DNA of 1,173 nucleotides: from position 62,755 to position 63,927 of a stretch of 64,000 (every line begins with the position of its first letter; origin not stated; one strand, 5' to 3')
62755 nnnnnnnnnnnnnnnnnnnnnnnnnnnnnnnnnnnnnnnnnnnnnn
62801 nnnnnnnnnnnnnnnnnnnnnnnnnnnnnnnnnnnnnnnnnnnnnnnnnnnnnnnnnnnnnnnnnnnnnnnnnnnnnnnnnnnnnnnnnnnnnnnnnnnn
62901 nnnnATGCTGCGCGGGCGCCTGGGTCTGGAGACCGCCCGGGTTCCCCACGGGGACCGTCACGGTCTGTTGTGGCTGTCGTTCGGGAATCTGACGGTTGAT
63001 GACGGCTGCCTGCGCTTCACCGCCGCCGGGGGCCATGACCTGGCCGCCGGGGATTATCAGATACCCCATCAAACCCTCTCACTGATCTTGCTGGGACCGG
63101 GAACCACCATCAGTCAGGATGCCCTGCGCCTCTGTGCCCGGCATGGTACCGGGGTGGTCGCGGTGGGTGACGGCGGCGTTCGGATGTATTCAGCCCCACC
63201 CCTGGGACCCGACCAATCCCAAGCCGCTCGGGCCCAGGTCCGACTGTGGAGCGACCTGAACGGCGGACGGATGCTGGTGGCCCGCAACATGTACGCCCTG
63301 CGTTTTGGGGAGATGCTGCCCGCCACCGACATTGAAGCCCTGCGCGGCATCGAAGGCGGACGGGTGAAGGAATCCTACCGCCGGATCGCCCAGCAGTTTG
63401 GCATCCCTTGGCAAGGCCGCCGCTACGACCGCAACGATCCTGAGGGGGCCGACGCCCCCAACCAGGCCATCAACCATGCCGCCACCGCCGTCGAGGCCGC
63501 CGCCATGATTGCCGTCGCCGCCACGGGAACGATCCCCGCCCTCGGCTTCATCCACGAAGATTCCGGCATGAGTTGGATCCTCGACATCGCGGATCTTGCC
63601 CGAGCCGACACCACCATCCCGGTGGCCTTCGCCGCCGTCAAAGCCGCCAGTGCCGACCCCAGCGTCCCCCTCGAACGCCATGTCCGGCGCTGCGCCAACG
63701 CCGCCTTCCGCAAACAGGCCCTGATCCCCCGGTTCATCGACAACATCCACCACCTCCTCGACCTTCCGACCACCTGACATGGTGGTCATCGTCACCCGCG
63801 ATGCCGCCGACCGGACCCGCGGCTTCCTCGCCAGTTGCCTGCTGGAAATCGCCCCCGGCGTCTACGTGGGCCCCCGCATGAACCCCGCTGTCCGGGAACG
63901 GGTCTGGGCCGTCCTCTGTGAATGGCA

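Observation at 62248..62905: HepT/MntA toxin-antitoxin pair translationally embedded inside the type I-E cas operon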

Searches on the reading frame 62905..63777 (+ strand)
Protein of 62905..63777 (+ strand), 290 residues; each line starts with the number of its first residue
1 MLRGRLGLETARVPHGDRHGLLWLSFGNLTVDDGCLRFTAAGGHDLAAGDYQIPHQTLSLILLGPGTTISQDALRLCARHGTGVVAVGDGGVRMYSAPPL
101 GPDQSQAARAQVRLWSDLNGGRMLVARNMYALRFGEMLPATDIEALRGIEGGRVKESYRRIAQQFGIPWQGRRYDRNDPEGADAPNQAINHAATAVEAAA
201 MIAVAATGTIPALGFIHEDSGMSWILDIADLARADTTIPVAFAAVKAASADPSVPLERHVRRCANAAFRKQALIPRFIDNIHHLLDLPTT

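Call 3: search_protein_families(library=pfam, proteins=[window:62905-63777:+], max_evalue=0.01)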
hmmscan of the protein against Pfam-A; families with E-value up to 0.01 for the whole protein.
window:62905-63777:+ (290 aa): 1 family
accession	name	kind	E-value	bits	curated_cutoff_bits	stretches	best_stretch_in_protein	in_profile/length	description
PF01867.21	Cas_Cas1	-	1.1e-10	41.6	22.3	2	139-234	144-239/283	CRISPR associated protein Cas1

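Call 4: search_protein_families(library=ncbifam, proteins=[window:62905-63777:+], max_evalue=0.01)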
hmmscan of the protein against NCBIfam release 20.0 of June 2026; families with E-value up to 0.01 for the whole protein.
window:62905-63777:+ (290 aa): 3 families
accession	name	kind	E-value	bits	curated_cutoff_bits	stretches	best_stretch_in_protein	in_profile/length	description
TIGR03638.1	cas1_ECOLI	exception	1.9e-88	296.2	215.6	1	12-285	3-268/269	type I-E CRISPR-associated endonuclease Cas1e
TIGR00287.1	cas1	equivalog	5e-27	94.8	71.7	2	140-248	149-257/327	CRISPR-associated endonuclease Cas1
TIGR03637.1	cas1_YPEST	exception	6.3e-11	42.2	150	2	15-98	3-84/307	type I-F CRISPR-associated endonuclease Cas1f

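Call 10: find_related_loci(query=window:62905-63777:+, collection=genome_contigs, flank=6000)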
Query window:62905-63777:+ (290 aa) in genome_contigs; peptide patterns used: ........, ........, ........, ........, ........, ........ (x = any residue, [..] = any of these).
143 stretches matched a pattern; 61 encode a relative of the query (tblastn E <= 1e-3); 61 distinct loci.
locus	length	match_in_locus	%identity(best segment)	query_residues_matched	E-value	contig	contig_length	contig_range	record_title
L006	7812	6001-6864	77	1-288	7e-132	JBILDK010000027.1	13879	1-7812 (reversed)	MAG: Planctomycetota bacterium isolate ME2016-07-08_3300034284_group7_bin70 Rohwer_bin1767_scaffold_2705_c1, whole genom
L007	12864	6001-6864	65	1-290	1e-113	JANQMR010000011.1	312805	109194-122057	MAG: Woeseiaceae bacterium isolate PL25b_bin.32 k99_2745185, whole genome shotgun sequence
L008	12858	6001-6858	64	1-288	4e-112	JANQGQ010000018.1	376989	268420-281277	MAG: Woeseiaceae bacterium isolate PL23b_bin.52 k99_1699618, whole genome shotgun sequence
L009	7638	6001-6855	63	1-286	2e-108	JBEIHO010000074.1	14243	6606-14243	MAG: Alphaproteobacteria bacterium isolate Sample-102-S76-bin-27 Sample_102_S76-bin_27-k141_337450, whole genome shotgun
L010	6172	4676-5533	63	1-287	3e-108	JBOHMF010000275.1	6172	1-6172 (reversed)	MAG: Stellaceae bacterium isolate SE1505_metabat2.bin.2 NODE_4003_length_6172_cov_1.131514, whole genome shotgun sequenc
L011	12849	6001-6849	58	1-285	3e-107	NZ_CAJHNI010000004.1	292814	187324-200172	Acidiphilium sp. C61 isolate Acidiphilium sp. C61, whole genome shotgun sequence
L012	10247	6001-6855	61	1-287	3e-107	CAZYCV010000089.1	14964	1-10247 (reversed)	MAG TPA_asm: uncultured Terracidiphilus sp. isolate binchicken_co3_357 genome assembly, contig: NODE_12938_length_14964_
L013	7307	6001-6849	60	1-285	8e-106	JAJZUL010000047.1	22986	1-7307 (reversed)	MAG: Proteobacteria bacterium isolate SKS4.bin33 NODE_3205_length_22986_cov_2.616650, whole genome shotgun sequence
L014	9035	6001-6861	61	1-289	2e-105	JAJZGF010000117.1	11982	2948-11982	MAG: Acidobacteria bacterium isolate LL4.bin32 NODE_6026_length_11982_cov_2.578659, whole genome shotgun sequence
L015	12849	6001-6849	61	1-285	3e-105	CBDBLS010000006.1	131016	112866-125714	MAG: Roseovarius sp. isolate 7321166f-096e-4112-aa05-e7945f7baa6f genome assembly, contig: contig_6, whole genome shotgu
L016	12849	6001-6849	62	1-286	3e-105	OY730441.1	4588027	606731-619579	MAG: Alphaproteobacteria bacterium isolate 2bca5935-da77-4c02-97f9-8bc961abb569 genome assembly, chromosome: 1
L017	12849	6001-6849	61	1-285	3e-105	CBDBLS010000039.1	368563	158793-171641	MAG: Roseovarius sp. isolate 7321166f-096e-4112-aa05-e7945f7baa6f genome assembly, contig: contig_39, whole genome shotg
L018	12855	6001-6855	60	1-287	9e-105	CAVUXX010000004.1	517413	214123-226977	MAG: uncultured Acidobacteriaceae bacterium isolate MFD06092.bin.2.189 genome assembly, contig: contig_19847, whole geno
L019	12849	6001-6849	62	1-286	1e-104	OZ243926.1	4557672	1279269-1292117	MAG: Rhodospirillales bacterium isolate f3036996-ea91-419f-bf8b-46094c79dfb2 genome assembly, chromosome: 1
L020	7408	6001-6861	61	1-289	3e-104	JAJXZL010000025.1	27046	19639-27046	MAG: Acidobacteria bacterium isolate BP7.bin50 NODE_2356_length_27046_cov_8.236636, whole genome shotgun sequence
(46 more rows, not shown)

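Call 14: search_protein_families(library=pfam, proteins=[L006:5386-5640:+, L006:5641-5997:+, L006:4658-5389:+], max_evalue=0.01)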
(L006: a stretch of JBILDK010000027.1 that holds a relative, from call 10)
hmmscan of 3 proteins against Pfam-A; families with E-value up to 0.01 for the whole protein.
L006:5386-5640:+ (84 aa): 1 family
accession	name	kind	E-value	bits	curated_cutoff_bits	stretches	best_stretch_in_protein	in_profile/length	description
PF04255.20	DUF433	-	3.7e-23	81.5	23.6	1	15-70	1-56/56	Protein of unknown function (DUF433)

L006:5641-5997:+ (118 aa): 2 families
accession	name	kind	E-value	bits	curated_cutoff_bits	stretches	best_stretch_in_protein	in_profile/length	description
PF18480.7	DUF5615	-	3e-21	75.8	23.8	1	1-107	1-108/110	Domain of unknown function (DUF5615)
PF18478.7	PIN_10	-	0.00027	21.4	26.2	1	1-58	1-63/84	PIN like domain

L006:4658-5389:+ (243 aa): 1 family
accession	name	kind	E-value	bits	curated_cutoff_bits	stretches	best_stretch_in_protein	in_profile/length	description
PF08798.16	CRISPR_assoc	-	4.6e-31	109.2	25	1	7-240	2-223/223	CRISPR associated protein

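Call 15: find_related_loci(query=window:62905-63777:+, collection=metagenome_contigs, flank=6000)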
Query window:62905-63777:+ (290 aa) in metagenome_contigs; peptide patterns used: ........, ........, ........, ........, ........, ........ (x = any residue, [..] = any of these).
197 stretches matched a pattern; 95 encode a relative of the query (tblastn E <= 1e-3); the best 80 are kept; 80 distinct loci.
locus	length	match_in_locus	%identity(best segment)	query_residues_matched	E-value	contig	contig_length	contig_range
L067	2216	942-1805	82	1-288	1e-157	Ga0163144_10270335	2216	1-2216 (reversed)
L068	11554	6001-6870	78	1-290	1e-142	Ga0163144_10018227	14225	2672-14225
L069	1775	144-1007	77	1-288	5e-142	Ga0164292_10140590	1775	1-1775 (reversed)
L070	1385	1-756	71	36-287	3e-127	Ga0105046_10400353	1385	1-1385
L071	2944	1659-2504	61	1-285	3e-115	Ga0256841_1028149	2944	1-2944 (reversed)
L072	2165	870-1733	59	1-290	8e-115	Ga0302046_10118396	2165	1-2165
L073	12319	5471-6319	58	1-285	1e-107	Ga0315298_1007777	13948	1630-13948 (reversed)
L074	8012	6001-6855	62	1-287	1e-107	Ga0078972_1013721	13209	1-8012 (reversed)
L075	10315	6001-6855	61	1-287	2e-107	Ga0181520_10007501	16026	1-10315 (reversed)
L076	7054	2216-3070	61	1-287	1e-106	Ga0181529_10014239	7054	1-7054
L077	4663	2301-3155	61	1-287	4e-107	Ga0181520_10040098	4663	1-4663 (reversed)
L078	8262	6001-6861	61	1-289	4e-106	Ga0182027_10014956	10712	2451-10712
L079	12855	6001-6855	60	1-287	9e-106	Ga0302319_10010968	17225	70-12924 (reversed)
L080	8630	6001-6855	60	1-287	9e-106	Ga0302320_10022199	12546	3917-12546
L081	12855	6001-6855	61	1-287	5e-105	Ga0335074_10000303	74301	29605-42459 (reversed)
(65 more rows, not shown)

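Call 42: find_homologous_proteins(query=window:62905-63777:+, max_evalue=1e-80)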
Query window:62905-63777:+ (290 aa): 5888 proteins with E <= 1e-80 among 8000 candidates; the best 120 are listed.
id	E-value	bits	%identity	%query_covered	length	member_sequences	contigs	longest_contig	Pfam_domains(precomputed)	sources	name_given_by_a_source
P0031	3.0e-186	636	97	100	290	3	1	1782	PF01867.22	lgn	-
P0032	1.0e-183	628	96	100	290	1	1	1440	PF01867.22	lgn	-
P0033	1.5e-155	535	82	99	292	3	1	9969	PF01867.22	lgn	-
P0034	9.7e-153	526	82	99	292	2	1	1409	PF01867.22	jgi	jgi:CRISPR-associated protein Cas1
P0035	9.8e-153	526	81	100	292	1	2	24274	PF01867.22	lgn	-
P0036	1.4e-150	519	80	99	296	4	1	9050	PF01867.22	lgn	-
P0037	9.4e-150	516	80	99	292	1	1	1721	PF01867.22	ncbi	-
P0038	4.2e-147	507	78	100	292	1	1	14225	PF01867.22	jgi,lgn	-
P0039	5.7e-143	494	77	100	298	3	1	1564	PF01867.22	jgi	jgi:CRISP-associated protein Cas1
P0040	3.5e-142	491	77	99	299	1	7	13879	PF01867.22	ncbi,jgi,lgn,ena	jgi:CRISPR-associated protein Cas1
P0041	5.8e-142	491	76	100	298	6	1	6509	PF01867.22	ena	-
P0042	1.3e-139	483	74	100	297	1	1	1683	PF01867.22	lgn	-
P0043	1.6e-138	479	74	100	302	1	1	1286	PF01867.22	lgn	-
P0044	6.1e-137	474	72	99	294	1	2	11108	PF01867.22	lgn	-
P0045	9.6e-137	473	74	99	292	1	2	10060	PF01867.22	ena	-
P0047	1.8e-133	463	73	97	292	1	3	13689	PF01867.22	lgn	-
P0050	4.6e-132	458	72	100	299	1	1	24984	PF01867.22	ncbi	-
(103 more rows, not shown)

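Call 43: find_encoding_contigs(protein=P0033, flank=4000, max_places=2)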
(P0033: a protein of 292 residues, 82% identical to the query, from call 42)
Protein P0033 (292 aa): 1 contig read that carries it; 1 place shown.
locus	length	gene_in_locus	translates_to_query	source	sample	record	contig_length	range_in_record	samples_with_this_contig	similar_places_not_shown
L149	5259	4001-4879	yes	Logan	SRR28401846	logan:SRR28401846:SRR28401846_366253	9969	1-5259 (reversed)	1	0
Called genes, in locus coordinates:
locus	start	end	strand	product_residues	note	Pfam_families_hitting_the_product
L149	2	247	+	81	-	PF04255:DUF433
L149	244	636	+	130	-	PF18480:DUF5615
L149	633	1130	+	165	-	PF09485:CRISPR_Cse2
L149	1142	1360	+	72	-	PF09344:Cas_CT1975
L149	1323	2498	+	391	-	PF09344:Cas_CT1975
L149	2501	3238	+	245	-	PF09704:Cas_Cas5d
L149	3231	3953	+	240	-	PF08798:CRISPR_assoc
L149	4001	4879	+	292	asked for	PF01867:Cas_Cas1 (faint)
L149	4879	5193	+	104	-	PF09707:Cas_Cas2CT1978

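Call 44: find_encoding_contigs(protein=P0035, flank=4000, max_places=2)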
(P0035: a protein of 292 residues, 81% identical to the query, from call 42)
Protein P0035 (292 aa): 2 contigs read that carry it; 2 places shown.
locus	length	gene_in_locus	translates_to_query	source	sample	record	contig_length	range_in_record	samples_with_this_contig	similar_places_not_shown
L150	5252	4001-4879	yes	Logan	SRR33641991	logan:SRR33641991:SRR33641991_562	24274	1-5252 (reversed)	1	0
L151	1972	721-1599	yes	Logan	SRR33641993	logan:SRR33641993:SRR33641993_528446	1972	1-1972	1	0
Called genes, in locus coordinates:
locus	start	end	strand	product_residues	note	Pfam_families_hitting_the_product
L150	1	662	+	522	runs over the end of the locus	-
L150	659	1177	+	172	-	PF09485:CRISPR_Cse2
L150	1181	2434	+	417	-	PF09344:Cas_CT1975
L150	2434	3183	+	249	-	PF09704:Cas_Cas5d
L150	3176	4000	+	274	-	PF08798:CRISPR_assoc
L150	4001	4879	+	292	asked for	PF01867:Cas_Cas1 (weak)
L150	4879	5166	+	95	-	PF09707:Cas_Cas2CT1978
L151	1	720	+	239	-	?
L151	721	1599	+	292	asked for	PF01867:Cas_Cas1 (weak)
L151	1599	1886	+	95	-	PF09707:Cas_Cas2CT1978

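Call 45: find_encoding_contigs(protein=P0036, flank=4000, max_places=2)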
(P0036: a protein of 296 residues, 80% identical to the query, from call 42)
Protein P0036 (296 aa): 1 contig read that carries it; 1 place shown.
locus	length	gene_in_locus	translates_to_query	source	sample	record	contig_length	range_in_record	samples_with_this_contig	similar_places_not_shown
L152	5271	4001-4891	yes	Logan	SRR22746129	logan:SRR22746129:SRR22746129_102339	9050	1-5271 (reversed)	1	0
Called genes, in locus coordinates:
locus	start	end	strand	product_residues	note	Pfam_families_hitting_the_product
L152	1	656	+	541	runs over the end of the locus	-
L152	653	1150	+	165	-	PF09485:CRISPR_Cse2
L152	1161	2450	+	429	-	PF09344:Cas_CT1975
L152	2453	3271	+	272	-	PF09704:Cas_Cas5d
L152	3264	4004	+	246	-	PF08798:CRISPR_assoc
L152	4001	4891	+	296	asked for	PF01867:Cas_Cas1 (faint)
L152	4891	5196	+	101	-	PF09707:Cas_Cas2CT1978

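Call 46: find_encoding_contigs(protein=P0041, flank=4000, max_places=2)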
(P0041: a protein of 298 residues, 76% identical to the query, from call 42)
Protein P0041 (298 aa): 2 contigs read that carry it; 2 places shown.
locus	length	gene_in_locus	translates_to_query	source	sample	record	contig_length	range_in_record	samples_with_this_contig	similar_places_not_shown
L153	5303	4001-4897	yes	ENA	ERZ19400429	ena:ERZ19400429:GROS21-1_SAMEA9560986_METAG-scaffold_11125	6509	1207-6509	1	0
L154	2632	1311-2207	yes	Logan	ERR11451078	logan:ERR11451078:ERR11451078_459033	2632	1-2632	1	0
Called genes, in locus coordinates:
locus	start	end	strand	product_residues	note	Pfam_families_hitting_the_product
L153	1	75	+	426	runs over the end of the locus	?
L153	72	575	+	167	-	PF09485:CRISPR_Cse2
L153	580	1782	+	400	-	PF09344:Cas_CT1975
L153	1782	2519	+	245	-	PF09704:Cas_Cas5d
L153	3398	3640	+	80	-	PF04255:DUF433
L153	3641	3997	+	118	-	PF18480:DUF5615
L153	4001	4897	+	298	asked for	PF01867:Cas_Cas1 (faint)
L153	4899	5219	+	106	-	PF09707:Cas_Cas2CT1978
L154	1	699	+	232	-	?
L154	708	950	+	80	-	PF04255:DUF433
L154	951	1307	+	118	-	PF18480:DUF5615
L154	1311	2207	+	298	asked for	PF01867:Cas_Cas1 (faint)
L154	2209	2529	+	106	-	PF09707:Cas_Cas2CT1978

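Call 47: find_encoding_contigs(protein=P0033, flank=10000, max_places=1)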
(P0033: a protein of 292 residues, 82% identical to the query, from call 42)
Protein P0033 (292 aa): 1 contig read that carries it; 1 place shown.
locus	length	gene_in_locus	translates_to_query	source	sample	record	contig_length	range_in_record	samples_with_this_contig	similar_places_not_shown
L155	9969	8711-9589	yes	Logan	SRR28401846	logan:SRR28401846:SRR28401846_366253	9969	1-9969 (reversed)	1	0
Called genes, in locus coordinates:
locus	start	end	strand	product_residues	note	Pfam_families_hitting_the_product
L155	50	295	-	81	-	PF22513:FitA-like_RHH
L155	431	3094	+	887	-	PF18019:Cas3_HD, PF00270:DEAD (weak), PF22590:Cas3-like_C_2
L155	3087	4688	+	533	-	-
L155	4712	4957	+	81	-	PF04255:DUF433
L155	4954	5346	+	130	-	PF18480:DUF5615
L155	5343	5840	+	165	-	PF09485:CRISPR_Cse2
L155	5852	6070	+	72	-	PF09344:Cas_CT1975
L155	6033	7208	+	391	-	PF09344:Cas_CT1975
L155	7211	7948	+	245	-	PF09704:Cas_Cas5d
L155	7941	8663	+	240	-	PF08798:CRISPR_assoc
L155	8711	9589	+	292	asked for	PF01867:Cas_Cas1 (faint)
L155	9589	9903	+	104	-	PF09707:Cas_Cas2CT1978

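Call 48: find_encoding_contigs(protein=P0044, flank=9000, max_places=1)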
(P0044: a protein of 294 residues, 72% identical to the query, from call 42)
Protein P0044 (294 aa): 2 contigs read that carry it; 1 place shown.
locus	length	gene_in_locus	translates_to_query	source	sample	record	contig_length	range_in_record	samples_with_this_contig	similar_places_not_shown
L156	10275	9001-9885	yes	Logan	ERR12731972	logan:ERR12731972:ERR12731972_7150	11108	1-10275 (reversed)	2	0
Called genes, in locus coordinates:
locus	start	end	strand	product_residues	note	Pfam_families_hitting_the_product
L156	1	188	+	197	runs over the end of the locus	PF02586:SRAP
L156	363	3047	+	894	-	PF18019:Cas3_HD, PF22590:Cas3-like_C_2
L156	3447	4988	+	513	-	PF09481:CRISPR_Cse1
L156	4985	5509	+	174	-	PF09485:CRISPR_Cse2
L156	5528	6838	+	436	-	PF09344:Cas_CT1975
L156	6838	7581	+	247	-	PF09704:Cas_Cas5d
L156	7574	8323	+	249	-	PF08798:CRISPR_assoc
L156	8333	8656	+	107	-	PF01909:NTP_transf_2, PF18765:Polbeta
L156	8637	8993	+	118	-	PF01934:HepT-like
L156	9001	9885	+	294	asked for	PF01867:Cas_Cas1 (faint)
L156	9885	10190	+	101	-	PF09707:Cas_Cas2CT1978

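Call 49: find_encoding_contigs(protein=P0045, flank=9000, max_places=1)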
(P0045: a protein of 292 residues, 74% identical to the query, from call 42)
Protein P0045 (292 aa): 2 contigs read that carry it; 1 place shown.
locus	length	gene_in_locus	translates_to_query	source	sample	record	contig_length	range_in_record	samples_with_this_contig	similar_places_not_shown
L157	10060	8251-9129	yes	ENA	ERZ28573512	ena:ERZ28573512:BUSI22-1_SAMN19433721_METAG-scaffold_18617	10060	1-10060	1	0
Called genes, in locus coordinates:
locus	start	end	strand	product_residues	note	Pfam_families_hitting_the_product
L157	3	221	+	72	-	?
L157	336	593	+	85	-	-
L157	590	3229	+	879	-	PF18019:Cas3_HD, PF00270:DEAD (faint), PF22590:Cas3-like_C_2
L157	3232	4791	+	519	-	-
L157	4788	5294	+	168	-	PF09485:CRISPR_Cse2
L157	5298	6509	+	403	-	PF09344:Cas_CT1975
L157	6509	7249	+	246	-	PF09704:Cas_Cas5d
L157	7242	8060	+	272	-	PF08798:CRISPR_assoc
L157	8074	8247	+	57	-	-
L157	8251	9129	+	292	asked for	PF01867:Cas_Cas1 (weak)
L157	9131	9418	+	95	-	PF09707:Cas_Cas2CT1978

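Call 50: find_encoding_contigs(protein=P0050, flank=9000, max_places=1)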
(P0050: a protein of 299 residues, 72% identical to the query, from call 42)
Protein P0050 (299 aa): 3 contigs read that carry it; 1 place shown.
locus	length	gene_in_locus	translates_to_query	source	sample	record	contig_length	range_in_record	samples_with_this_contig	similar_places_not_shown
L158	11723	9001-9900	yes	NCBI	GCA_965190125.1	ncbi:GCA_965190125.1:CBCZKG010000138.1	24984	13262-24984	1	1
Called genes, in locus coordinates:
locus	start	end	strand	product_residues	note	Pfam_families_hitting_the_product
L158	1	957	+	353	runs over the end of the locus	PF00392:GntR, PF00532:Peripla_BP_1, PF13377:Peripla_BP_3, PF13407:Peripla_BP_4 (weak)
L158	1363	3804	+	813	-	PF18019:Cas3_HD, PF00270:DEAD (faint), PF22590:Cas3-like_C_2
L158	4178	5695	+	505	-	-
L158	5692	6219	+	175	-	PF09485:CRISPR_Cse2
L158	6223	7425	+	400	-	PF09344:Cas_CT1975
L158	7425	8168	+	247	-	PF09704:Cas_Cas5d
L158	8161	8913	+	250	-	PF08798:CRISPR_assoc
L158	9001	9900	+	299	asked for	PF01867:Cas_Cas1 (faint)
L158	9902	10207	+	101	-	PF09707:Cas_Cas2CT1978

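Call 53: find_encoding_contigs(protein=P0047, flank=9000, max_places=1)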
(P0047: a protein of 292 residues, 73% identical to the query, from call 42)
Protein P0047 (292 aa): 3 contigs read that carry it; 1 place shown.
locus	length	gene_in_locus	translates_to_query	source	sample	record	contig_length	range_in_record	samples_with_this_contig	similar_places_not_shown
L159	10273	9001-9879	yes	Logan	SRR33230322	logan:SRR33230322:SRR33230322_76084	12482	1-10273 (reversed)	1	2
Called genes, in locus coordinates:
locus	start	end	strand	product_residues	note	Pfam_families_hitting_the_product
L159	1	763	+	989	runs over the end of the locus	?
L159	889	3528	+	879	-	PF18019:Cas3_HD, PF00270:DEAD (faint), PF22590:Cas3-like_C_2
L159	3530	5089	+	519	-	-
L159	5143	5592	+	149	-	PF09485:CRISPR_Cse2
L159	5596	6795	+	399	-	PF09344:Cas_CT1975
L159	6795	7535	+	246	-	PF09704:Cas_Cas5d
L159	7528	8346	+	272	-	PF08798:CRISPR_assoc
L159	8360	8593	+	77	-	-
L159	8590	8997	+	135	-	PF01850:PIN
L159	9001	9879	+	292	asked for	PF01867:Cas_Cas1 (weak)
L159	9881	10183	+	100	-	PF09707:Cas_Cas2CT1978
